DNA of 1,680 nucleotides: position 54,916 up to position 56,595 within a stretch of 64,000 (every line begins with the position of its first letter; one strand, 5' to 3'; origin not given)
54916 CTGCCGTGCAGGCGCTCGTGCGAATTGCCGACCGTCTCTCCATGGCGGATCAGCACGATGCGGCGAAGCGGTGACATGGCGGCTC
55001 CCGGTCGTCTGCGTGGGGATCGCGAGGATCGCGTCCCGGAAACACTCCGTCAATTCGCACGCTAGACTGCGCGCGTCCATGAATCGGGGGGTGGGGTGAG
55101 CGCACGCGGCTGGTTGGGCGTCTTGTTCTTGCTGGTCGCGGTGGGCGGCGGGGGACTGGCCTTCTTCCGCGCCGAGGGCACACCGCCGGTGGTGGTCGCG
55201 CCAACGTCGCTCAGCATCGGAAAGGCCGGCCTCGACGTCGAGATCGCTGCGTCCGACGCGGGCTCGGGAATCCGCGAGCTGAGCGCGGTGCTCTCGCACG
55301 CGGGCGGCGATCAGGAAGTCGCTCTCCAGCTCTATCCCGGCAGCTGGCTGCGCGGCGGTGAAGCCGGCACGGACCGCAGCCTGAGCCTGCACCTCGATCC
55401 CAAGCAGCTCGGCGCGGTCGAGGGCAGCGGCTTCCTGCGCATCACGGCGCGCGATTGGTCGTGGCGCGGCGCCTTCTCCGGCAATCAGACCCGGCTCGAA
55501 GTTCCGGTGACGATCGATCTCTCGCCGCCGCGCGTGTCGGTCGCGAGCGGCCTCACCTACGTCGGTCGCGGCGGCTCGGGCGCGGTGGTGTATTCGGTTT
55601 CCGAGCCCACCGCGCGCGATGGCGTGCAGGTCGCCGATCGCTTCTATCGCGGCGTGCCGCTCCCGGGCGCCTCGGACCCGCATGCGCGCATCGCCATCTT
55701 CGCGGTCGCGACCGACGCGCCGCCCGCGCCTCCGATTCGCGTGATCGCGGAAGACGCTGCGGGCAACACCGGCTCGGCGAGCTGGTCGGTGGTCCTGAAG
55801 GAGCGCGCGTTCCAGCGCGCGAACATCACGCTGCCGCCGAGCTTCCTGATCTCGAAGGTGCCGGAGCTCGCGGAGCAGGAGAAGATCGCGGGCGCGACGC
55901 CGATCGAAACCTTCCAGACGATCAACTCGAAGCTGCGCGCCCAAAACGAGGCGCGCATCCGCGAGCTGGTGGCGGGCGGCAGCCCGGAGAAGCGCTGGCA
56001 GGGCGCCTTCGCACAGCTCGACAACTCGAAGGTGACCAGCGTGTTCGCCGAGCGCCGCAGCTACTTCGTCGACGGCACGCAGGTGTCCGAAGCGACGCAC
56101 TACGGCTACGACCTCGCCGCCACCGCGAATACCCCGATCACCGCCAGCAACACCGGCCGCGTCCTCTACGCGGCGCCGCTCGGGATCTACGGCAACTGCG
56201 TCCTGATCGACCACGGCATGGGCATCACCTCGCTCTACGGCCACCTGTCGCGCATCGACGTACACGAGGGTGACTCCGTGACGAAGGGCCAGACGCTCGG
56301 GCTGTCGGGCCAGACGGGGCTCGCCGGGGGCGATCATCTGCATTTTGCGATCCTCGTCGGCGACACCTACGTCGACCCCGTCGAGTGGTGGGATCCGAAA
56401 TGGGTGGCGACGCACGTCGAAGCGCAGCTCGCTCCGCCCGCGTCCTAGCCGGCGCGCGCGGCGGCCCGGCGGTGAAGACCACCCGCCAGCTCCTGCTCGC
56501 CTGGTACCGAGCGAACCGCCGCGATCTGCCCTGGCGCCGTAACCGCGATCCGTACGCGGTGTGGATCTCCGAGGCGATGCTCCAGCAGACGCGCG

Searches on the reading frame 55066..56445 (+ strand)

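Call 84: search_protein_families(library=pfam, proteins=[window:55066-56445:+], max_evalue=0.001)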
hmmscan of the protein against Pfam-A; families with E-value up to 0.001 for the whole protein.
window:55066-56445:+ (460 aa): 1 family
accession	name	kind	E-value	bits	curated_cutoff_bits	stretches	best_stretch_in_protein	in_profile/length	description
PF01551.29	Peptidase_M23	-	5.1e-29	100.8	28.7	1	344-438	2-96/96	Peptidase family M23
